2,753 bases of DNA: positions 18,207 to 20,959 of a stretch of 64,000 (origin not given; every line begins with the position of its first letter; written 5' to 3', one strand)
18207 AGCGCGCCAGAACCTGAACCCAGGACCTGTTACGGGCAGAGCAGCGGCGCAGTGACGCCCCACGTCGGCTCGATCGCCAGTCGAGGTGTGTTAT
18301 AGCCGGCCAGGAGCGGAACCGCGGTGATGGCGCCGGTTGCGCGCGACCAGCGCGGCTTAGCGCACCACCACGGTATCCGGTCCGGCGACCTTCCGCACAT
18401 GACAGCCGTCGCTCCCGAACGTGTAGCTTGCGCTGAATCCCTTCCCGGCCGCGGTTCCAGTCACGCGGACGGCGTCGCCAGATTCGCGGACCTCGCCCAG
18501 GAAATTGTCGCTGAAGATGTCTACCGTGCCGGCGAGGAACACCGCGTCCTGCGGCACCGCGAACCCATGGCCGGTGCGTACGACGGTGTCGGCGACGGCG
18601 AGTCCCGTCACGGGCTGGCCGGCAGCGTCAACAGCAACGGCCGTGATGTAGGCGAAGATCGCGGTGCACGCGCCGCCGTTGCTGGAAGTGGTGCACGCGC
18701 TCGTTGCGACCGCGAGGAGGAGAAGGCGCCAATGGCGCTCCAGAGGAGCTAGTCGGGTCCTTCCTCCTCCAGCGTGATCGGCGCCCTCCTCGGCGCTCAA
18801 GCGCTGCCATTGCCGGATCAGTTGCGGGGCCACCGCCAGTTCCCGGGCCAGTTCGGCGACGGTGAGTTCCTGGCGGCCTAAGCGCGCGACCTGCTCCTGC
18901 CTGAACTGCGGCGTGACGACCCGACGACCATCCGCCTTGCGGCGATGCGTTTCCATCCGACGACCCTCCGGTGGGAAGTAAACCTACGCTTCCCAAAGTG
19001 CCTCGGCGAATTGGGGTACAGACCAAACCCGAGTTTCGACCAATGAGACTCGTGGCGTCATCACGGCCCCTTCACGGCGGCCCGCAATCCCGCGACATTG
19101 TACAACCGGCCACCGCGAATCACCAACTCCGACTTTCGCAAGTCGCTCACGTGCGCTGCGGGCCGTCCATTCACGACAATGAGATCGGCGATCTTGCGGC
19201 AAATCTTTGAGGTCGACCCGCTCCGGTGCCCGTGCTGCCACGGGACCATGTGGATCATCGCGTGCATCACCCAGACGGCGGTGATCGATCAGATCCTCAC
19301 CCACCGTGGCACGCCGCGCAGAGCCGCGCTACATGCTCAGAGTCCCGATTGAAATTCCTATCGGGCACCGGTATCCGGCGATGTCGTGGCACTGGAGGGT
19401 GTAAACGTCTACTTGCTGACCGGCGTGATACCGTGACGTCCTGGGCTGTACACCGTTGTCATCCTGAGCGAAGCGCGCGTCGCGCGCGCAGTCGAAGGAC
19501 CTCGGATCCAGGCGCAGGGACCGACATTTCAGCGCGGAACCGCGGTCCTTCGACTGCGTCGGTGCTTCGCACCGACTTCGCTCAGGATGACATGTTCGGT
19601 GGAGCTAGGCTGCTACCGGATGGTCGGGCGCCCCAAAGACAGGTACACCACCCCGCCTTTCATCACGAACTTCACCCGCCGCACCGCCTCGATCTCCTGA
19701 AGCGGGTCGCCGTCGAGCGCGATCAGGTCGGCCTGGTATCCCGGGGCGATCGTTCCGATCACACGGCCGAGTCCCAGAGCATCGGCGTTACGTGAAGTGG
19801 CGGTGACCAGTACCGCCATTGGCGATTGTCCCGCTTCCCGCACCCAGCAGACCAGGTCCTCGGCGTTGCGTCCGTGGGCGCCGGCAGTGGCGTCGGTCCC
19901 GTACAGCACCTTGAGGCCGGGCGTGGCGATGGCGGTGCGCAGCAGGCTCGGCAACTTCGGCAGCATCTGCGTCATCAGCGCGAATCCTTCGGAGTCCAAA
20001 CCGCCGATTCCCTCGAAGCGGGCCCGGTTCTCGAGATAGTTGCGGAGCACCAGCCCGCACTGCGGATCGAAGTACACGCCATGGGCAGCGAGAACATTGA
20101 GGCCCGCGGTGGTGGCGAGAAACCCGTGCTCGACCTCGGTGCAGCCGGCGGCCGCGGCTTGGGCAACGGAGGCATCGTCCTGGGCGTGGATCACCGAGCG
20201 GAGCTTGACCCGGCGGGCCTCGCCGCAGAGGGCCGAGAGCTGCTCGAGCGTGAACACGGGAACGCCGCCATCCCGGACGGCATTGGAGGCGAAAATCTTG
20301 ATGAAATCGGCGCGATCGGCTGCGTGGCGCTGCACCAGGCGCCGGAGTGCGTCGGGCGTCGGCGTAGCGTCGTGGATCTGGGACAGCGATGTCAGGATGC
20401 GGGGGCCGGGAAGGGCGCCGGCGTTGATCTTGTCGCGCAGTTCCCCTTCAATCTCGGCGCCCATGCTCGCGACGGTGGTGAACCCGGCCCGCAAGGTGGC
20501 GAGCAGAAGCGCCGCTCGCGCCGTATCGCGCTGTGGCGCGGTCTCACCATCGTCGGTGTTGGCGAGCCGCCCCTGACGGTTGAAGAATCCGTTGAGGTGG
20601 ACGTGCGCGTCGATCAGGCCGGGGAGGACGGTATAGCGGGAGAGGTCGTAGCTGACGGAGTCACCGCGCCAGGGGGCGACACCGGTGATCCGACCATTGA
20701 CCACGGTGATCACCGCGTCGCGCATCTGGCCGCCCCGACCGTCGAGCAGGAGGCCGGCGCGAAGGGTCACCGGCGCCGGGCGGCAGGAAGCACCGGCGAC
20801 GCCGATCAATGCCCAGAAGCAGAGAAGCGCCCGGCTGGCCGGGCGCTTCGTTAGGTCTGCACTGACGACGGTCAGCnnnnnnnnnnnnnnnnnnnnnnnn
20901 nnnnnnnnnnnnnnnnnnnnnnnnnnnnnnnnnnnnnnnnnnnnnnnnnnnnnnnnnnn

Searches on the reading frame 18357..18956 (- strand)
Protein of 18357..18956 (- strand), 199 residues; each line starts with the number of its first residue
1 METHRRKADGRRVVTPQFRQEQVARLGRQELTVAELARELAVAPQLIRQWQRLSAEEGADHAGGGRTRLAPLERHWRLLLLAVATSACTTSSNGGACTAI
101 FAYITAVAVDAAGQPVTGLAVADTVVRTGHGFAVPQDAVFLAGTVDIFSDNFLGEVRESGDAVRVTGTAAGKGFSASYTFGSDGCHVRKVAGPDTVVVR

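Call 56: search_protein_families(library=pfam, proteins=[window:18357-18956:-], max_evalue=0.001)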
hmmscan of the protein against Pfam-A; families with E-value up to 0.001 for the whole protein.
window:18357-18956:- (199 aa): 1 family
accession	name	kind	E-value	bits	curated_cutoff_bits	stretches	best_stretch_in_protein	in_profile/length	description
PF01527.26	HTH_Tnp_1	-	1.2e-05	25.9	24.1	1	15-77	8-68/75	Transposase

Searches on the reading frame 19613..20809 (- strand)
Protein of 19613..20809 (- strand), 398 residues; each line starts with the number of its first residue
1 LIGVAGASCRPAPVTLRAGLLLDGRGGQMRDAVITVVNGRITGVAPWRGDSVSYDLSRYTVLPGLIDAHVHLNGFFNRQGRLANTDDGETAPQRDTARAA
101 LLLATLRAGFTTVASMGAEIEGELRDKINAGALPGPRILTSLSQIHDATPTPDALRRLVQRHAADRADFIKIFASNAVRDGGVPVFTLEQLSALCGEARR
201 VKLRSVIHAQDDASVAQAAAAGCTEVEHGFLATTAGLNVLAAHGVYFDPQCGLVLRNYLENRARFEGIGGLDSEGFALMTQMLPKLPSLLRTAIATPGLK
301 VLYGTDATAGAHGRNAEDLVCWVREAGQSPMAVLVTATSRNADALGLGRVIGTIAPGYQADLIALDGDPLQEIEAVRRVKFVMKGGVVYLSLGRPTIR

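Call 56: search_protein_families(library=pfam, proteins=[window:19613-20809:-], max_evalue=0.001)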
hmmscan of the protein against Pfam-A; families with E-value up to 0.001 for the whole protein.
window:19613-20809:- (398 aa): 2 families
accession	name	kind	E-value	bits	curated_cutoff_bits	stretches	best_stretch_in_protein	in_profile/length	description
PF01979.26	Amidohydro_1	-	6.2e-34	118.2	25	1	60-387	1-343/345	Amidohydrolase family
PF07969.17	Amidohydro_3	-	1.5e-12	48.2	29.7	1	148-386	207-468/472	Amidohydrolase family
